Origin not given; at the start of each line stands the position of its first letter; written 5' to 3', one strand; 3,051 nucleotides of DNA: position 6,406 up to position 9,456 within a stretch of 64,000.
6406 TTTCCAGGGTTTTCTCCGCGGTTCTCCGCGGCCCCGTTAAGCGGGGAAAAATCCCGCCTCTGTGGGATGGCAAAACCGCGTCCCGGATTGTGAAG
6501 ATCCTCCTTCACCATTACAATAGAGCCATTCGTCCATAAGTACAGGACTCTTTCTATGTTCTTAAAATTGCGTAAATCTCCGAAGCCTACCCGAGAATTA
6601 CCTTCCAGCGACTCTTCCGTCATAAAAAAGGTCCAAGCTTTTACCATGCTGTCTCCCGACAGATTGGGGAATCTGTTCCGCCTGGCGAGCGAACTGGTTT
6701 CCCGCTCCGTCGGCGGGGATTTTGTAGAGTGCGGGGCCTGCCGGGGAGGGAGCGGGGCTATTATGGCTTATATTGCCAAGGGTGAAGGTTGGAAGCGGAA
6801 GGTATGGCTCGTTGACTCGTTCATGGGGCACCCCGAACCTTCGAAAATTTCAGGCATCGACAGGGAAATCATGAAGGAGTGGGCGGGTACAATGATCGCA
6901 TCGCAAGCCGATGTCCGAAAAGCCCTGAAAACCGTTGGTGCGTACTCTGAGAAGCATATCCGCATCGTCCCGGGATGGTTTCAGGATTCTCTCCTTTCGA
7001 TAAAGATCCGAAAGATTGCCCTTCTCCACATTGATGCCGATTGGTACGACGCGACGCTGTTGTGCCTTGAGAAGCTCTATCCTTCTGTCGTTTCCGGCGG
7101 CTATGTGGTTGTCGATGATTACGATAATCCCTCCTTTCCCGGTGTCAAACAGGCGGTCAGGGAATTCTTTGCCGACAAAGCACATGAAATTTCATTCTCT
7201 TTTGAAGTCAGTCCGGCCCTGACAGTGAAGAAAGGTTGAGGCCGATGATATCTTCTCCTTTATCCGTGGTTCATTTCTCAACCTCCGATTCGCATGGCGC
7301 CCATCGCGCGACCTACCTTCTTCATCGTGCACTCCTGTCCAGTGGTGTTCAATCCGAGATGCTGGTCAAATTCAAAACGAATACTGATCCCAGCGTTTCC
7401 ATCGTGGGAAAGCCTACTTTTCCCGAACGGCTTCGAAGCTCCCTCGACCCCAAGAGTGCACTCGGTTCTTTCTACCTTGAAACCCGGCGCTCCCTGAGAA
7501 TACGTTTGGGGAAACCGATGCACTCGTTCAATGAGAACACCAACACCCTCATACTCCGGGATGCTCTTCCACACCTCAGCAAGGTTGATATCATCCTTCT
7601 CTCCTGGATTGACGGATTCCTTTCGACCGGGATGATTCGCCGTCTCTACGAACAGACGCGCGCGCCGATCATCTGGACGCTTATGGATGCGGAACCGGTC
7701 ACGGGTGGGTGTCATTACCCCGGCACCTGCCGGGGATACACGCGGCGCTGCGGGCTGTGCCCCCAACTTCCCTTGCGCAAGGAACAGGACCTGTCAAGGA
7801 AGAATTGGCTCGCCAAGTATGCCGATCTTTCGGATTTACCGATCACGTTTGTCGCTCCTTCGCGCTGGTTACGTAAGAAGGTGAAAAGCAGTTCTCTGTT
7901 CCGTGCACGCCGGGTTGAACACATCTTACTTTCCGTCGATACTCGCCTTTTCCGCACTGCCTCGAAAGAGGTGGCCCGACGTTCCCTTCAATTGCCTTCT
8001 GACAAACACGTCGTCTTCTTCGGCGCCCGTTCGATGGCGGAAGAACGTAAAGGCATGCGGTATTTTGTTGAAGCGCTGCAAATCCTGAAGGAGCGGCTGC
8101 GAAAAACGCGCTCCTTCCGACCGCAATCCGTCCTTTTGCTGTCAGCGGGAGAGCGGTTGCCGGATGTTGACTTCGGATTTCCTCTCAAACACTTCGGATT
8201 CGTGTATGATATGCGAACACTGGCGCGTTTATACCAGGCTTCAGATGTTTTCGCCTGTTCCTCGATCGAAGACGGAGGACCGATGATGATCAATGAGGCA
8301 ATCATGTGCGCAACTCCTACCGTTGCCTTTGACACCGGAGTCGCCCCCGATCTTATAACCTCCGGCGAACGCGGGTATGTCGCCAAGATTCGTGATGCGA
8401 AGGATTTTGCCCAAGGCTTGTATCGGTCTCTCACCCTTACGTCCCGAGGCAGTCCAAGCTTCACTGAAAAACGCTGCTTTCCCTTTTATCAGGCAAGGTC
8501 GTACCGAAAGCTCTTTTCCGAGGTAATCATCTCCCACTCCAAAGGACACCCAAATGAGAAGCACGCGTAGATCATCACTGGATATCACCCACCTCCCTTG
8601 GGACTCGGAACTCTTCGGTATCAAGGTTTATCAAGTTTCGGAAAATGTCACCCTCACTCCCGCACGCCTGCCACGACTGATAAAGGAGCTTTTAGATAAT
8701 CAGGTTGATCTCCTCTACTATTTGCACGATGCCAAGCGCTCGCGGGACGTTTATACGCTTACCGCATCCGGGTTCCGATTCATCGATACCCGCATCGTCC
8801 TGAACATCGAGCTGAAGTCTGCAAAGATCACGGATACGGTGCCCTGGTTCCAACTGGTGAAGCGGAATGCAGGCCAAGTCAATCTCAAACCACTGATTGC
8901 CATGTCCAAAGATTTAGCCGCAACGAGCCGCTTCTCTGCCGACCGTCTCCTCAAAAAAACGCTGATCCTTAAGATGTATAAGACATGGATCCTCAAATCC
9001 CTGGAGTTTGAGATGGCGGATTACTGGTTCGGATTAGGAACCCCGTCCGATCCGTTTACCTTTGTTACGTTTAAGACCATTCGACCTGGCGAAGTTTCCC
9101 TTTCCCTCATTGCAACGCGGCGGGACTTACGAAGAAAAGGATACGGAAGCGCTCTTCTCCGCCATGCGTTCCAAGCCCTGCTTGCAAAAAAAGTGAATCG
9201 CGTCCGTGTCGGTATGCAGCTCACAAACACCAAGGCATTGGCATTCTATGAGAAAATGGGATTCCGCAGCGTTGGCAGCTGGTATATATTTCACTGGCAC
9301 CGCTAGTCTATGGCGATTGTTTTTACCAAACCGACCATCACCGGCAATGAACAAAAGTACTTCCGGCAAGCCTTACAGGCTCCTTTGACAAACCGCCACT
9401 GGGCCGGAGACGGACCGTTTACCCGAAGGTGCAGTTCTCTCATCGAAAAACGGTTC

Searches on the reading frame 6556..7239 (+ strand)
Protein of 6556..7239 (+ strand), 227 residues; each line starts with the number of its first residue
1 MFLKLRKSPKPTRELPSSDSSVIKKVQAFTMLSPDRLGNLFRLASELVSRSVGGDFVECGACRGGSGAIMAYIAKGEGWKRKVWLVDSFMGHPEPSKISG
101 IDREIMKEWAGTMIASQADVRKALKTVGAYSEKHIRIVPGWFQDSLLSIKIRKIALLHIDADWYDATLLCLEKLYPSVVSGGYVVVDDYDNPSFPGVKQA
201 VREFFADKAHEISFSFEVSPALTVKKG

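Call 5: search_protein_families(library=pfam, proteins=[window:6556-7239:+], max_evalue=0.0001)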
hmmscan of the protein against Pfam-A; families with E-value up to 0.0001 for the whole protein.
window:6556-7239:+ (227 aa): 2 families
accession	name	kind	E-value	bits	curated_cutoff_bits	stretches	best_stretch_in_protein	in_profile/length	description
PF05711.17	TylF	-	1.2e-39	136.7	23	1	27-207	66-245/264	Macrocin-O-methyltransferase (TylF)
PF13578.12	Methyltransf_24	-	1.5e-10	42.3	26.3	1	57-189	1-105/105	Methyltransferase domain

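Call 75: search_protein_families(library=ncbifam, proteins=[window:6556-7239:+], max_evalue=0.001)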
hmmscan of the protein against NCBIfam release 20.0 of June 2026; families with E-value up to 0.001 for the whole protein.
window:6556-7239:+ (227 aa): 0 families

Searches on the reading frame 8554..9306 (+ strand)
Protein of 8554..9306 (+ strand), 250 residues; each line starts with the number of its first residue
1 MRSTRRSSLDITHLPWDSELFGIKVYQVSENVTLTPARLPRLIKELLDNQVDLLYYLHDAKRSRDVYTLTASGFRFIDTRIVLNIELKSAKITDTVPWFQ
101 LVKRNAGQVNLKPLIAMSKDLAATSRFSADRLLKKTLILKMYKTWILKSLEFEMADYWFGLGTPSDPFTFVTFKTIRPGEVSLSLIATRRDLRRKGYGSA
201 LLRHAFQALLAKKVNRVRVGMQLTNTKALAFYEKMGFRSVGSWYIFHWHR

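Call 5: search_protein_families(library=pfam, proteins=[window:8554-9306:+], max_evalue=0.0001)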
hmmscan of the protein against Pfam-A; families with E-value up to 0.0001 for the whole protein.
window:8554-9306:+ (250 aa): 5 families
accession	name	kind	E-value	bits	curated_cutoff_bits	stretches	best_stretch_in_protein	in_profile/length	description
PF00583.31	Acetyltransf_1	-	9.3e-12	45.7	20.7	1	170-237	47-116/116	Acetyltransferase (GNAT) family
PF13508.13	Acetyltransf_7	-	2.4e-10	41.1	27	1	184-238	32-83/84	Acetyltransferase (GNAT) domain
PF08445.16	FR47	-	3.2e-08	33.9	22.1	1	177-240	18-80/86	FR47-like protein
PF13673.13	Acetyltransf_10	-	5.9e-08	33.2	23.6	1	182-246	53-116/128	Acetyltransferase (GNAT) domain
PF13523.12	Acetyltransf_8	-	4.2e-05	23.6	27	1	175-242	74-142/145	Acetyltransferase (GNAT) domain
